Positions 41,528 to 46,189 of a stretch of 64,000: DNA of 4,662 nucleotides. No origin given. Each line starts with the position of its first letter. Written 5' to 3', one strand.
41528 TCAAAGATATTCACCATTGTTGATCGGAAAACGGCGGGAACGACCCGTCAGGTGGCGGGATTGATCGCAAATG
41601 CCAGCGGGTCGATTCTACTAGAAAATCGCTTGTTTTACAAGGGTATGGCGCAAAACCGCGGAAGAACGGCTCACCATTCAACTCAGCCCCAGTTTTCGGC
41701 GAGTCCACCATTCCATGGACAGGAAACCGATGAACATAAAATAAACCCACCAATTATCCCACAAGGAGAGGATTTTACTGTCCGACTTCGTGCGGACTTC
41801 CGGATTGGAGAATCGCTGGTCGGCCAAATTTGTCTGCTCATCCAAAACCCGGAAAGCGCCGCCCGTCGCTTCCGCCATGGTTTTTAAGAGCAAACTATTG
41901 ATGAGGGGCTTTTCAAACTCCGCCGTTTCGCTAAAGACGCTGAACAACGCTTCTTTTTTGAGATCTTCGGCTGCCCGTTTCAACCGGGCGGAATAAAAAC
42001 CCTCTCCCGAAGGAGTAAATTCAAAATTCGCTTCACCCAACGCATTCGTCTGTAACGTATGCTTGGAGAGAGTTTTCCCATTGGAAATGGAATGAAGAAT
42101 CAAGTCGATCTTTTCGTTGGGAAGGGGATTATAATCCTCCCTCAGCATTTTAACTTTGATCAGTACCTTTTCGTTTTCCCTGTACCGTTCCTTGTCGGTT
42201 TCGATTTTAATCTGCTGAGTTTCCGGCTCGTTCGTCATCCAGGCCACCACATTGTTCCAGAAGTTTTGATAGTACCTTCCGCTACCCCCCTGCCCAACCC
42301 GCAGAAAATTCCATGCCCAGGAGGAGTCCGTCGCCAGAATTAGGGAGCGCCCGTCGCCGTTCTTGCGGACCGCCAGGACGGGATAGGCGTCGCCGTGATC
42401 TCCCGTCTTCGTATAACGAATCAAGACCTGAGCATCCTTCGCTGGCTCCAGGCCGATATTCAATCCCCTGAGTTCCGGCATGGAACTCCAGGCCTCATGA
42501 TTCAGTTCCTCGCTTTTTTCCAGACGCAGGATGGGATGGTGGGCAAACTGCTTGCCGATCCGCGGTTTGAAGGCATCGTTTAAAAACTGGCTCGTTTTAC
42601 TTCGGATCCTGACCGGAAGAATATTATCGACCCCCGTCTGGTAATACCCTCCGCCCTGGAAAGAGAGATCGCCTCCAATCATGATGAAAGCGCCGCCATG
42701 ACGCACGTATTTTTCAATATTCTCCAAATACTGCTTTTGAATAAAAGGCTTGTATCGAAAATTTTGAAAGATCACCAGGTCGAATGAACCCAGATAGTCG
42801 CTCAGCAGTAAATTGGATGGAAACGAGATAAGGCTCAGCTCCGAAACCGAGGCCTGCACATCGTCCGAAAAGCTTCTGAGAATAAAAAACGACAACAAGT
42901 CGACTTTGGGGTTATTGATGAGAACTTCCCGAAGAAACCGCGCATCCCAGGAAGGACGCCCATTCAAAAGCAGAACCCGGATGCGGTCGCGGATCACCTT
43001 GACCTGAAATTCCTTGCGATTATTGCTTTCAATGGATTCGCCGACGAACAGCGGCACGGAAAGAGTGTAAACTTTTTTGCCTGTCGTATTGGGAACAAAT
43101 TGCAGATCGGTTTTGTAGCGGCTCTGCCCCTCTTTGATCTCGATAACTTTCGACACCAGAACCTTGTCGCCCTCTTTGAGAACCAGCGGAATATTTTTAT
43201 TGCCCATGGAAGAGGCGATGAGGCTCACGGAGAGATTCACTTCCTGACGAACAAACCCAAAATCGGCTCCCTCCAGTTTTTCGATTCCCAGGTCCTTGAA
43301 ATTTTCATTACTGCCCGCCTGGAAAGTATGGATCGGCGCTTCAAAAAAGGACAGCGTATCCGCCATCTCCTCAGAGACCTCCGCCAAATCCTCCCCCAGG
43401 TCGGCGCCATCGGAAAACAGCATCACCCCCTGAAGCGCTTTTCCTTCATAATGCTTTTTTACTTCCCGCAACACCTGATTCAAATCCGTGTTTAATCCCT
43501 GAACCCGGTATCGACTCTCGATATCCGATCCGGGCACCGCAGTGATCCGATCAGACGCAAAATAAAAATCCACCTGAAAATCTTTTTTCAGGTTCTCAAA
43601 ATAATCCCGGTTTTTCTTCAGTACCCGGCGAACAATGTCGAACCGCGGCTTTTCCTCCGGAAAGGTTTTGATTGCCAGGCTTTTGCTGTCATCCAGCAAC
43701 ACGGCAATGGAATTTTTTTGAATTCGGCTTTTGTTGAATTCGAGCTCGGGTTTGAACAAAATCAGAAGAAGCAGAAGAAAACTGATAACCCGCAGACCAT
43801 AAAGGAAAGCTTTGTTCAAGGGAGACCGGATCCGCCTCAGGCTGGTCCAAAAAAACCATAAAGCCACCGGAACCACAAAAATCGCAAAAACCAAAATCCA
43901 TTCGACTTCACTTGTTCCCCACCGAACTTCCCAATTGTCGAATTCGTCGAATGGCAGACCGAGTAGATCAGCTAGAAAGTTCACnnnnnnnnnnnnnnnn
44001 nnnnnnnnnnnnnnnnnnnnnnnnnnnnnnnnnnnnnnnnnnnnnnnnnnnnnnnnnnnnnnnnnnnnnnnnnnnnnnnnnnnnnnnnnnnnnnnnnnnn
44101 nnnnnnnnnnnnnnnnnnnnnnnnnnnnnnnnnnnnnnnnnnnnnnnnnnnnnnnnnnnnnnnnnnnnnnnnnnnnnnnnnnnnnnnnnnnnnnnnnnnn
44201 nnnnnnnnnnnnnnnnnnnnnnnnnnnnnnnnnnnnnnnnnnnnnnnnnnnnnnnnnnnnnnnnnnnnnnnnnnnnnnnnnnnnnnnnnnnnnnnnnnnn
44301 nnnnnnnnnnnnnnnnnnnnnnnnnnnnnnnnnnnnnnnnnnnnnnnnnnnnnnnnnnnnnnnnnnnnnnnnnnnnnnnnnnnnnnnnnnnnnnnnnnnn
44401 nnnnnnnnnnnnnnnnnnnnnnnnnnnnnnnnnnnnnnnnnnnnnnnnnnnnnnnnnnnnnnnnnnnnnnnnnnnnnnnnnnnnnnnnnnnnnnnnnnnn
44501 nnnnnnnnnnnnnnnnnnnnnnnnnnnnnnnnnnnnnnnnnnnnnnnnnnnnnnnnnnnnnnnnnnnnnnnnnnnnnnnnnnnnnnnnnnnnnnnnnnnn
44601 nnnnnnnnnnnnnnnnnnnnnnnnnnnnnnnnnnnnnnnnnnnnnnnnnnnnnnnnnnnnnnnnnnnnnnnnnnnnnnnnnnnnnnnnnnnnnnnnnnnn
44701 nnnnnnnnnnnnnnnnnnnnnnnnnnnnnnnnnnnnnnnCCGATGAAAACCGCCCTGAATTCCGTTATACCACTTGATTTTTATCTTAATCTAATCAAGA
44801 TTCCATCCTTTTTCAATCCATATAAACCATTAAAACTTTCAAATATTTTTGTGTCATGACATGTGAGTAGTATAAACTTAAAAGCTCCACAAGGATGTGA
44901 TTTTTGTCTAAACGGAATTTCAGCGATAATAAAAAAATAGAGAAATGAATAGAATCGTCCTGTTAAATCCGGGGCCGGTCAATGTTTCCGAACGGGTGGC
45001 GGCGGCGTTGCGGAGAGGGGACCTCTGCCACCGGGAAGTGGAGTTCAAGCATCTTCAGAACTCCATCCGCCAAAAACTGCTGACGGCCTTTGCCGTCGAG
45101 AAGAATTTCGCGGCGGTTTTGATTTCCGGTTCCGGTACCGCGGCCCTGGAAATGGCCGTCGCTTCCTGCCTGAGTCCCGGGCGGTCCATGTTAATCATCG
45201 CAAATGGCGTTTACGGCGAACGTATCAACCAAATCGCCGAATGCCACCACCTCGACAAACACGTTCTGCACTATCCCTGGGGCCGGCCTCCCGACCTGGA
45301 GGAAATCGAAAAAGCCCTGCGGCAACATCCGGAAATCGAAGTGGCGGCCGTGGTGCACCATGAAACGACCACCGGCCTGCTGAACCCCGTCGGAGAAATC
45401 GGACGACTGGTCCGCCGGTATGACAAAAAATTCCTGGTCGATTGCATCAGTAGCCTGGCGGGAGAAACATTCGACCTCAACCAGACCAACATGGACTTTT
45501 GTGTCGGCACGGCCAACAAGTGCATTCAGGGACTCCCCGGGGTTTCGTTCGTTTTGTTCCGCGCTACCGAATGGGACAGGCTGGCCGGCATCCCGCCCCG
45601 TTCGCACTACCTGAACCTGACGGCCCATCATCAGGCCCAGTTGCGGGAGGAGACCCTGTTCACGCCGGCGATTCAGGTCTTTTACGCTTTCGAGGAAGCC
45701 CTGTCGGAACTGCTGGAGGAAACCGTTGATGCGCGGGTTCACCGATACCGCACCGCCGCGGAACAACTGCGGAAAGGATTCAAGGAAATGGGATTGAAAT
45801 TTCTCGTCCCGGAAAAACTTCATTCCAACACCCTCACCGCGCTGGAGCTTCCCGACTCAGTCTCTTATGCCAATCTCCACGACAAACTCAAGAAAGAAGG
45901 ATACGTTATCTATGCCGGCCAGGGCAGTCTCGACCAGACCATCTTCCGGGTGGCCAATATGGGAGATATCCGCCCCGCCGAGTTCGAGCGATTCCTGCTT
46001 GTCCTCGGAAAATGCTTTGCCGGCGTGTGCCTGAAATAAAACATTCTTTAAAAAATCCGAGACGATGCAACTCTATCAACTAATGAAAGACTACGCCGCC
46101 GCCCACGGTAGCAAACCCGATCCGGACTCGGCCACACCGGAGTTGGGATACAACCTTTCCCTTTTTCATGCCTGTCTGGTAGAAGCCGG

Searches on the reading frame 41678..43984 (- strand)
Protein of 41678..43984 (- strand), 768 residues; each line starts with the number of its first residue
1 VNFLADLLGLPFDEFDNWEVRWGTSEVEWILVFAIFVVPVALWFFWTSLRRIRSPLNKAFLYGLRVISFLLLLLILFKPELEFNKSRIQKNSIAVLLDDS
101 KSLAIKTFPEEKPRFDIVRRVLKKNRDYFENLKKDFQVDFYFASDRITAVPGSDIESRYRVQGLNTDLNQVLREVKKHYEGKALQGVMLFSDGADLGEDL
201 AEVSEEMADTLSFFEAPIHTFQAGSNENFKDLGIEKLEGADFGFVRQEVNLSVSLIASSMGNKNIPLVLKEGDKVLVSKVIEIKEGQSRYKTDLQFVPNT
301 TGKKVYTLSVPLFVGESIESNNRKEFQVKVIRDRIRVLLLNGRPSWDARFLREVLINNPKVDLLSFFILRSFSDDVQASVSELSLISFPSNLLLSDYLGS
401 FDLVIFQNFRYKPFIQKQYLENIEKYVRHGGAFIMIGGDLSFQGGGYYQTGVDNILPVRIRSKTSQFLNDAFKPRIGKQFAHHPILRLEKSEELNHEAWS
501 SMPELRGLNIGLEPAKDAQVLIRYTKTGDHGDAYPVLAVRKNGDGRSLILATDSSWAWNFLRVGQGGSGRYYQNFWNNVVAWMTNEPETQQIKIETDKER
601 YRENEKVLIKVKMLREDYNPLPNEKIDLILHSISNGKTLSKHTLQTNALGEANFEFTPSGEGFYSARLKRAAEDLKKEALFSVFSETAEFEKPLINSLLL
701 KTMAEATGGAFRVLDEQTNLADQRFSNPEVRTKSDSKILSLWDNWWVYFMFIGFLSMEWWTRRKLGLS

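Call 31: search_protein_families(library=pfam, proteins=[window:41678-43984:-], max_evalue=0.001)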
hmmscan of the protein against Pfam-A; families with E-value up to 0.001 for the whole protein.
window:41678-43984:- (768 aa): 1 family
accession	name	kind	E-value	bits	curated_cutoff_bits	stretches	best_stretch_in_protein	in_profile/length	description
PF07090.17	GATase1_like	-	2.2e-13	50.8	27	1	392-584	70-246/247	Putative glutamine amidotransferase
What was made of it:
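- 41678..43984 (-): conserved upstream partner: 768-aa membrane protein with a GATase1-like domain. Pfam PF07090 (call 31).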

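Call 32: search_protein_families(library=ncbifam, proteins=[window:41678-43984:-], max_evalue=0.001)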
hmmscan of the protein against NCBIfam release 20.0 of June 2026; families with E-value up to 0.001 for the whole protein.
window:41678-43984:- (768 aa): 0 families

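Call 37: search_protein_families(library=padloc, proteins=[window:41678-43984:-], max_evalue=0.01)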
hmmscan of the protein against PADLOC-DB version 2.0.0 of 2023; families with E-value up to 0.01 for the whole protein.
window:41678-43984:- (768 aa): 0 families

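Call 67: search_solved_structures(query=window:41678-43984:-, max_evalue=1)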
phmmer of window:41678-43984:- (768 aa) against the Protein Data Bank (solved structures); distinct sequences matched with E-value up to 1: 10.
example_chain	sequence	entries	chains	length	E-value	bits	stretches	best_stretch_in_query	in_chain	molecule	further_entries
3rht_A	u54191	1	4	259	0.00021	23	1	392-558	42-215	(GATase1)-like protein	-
2gk3_A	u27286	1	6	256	0.00031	22.5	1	392-458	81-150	putative cytoplasmic protein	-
3soz_A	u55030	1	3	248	0.085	14.4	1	392-460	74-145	Cytoplasmic Protein STM1381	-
8yyg_A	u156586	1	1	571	0.26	12.8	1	630-696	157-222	Ribonuclease J 2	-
8yyf_A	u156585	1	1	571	0.26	12.8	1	630-696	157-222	Ribonuclease J 2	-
8yyj_A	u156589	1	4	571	0.26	12.8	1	630-696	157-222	Ribonuclease J 2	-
6k6w_A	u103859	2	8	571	0.26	12.8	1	630-696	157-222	Ribonuclease J 2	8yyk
2jsd_A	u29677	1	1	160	0.27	12.8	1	475-536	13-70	Matrix metalloproteinase-20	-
8yyi_A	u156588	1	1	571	0.49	11.9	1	630-696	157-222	Ribonuclease J 2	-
4zor_A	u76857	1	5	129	0.69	11.4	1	559-613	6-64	Coat protein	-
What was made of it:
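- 41678..43984 (-): PDB 3rht/2gk3, both uncharacterised (call 67).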

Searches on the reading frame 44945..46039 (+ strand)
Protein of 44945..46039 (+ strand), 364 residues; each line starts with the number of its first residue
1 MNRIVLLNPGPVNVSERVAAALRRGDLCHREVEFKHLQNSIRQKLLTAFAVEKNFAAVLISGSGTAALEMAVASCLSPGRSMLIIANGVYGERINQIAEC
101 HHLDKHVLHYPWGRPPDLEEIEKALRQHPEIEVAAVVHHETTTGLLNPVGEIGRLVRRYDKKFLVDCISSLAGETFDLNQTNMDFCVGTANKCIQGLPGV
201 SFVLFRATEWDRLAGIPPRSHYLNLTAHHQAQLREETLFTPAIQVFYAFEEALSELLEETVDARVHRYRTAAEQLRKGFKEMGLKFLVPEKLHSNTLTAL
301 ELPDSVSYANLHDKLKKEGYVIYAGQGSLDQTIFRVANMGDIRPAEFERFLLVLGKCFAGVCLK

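Call 31: search_protein_families(library=pfam, proteins=[window:44945-46039:+], max_evalue=0.001)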
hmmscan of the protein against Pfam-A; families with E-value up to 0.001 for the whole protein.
window:44945-46039:+ (364 aa): 2 families
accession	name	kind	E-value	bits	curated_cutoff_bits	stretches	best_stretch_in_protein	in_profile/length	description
PF00266.25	Aminotran_5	-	1.4e-21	77.4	21.5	1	20-329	28-342/371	Aminotransferase class-V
PF01053.26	Cys_Met_Meta_PP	-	0.00071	18.7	27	1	31-156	43-160/381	Cys/Met metabolism PLP-dependent enzyme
